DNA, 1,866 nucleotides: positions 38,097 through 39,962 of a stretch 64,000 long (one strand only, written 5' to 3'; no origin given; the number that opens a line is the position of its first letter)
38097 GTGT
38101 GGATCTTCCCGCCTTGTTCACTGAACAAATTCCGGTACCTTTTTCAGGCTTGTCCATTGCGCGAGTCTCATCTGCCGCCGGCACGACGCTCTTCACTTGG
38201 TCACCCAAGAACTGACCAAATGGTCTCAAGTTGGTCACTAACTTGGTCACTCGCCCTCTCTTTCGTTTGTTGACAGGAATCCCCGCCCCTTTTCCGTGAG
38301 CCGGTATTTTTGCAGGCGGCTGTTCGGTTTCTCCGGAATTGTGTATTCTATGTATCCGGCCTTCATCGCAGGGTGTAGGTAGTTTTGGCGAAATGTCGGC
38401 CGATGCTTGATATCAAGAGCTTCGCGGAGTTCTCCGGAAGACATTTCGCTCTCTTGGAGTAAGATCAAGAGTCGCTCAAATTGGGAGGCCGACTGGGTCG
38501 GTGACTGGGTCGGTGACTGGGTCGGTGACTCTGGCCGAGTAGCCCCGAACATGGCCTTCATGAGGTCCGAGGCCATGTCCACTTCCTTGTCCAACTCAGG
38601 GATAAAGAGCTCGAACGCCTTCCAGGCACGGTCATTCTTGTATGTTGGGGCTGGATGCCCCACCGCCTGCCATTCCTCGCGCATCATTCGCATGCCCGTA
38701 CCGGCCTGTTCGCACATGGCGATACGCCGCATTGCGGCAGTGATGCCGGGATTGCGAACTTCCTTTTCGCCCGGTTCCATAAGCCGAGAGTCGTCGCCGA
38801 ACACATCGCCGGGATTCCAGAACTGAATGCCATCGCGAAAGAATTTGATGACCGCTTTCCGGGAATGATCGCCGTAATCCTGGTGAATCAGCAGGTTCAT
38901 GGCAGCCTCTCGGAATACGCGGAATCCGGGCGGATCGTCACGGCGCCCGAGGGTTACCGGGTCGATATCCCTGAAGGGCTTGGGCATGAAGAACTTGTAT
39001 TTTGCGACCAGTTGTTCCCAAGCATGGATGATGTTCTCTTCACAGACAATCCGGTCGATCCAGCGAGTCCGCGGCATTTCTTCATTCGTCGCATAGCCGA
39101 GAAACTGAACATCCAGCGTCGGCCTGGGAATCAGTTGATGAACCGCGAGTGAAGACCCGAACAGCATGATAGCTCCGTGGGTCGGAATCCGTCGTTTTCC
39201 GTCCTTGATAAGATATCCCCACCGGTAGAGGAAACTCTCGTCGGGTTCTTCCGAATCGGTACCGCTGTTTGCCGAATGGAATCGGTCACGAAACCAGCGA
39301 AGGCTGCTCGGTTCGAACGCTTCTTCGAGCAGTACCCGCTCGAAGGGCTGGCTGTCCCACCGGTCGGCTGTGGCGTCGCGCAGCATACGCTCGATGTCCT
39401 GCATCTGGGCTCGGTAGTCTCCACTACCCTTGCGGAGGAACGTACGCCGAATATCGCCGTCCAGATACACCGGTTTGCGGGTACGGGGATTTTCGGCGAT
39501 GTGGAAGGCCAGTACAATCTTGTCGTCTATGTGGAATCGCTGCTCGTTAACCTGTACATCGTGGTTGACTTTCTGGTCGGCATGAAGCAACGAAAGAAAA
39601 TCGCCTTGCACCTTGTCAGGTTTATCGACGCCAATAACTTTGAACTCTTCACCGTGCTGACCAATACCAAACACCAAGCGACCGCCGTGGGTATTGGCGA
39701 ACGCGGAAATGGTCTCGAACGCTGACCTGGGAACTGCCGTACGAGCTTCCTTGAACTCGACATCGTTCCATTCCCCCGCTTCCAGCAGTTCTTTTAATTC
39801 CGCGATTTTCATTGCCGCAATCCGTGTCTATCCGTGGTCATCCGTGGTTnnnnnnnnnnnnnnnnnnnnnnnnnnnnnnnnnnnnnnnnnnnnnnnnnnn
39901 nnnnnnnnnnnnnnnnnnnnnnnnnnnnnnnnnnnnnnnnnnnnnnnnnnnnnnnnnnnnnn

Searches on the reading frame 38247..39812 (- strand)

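Call 3: search_protein_families(library=pfam, proteins=[window:38247-39812:-], max_evalue=0.01)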
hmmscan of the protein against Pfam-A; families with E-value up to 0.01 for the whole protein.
window:38247-39812:- (521 aa): 3 families
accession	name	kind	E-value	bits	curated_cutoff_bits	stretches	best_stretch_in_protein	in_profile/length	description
PF21247.3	Fic-like_C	-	3.2e-27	94.6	27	1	444-506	2-64/64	Filamentation induced by cAMP protein Fic-like, C-terminal domain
PF04326.19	SLFN_AlbA_2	-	1.4e-15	58.3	25.3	1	14-135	1-117/118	Schlafen, AlbA_2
PF13749.12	HATPase_c_4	-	3.7e-12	46.5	26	1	321-395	5-82/89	Putative ATP-dependent DNA helicase recG C-terminal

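Call 4: search_protein_families(library=padloc, proteins=[window:38247-39812:-], max_evalue=0.01)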
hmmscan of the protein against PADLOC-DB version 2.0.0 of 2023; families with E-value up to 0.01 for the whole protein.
window:38247-39812:- (521 aa): 1 family
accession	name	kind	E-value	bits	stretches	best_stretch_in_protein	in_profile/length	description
PDLC02394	pAgo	-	2.6e-11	40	1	27-392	53-424/1121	-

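Call 6: search_protein_families(library=ncbifam, proteins=[window:38247-39812:-], max_evalue=0.01)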
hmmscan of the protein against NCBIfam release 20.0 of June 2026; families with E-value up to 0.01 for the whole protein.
window:38247-39812:- (521 aa): 0 families
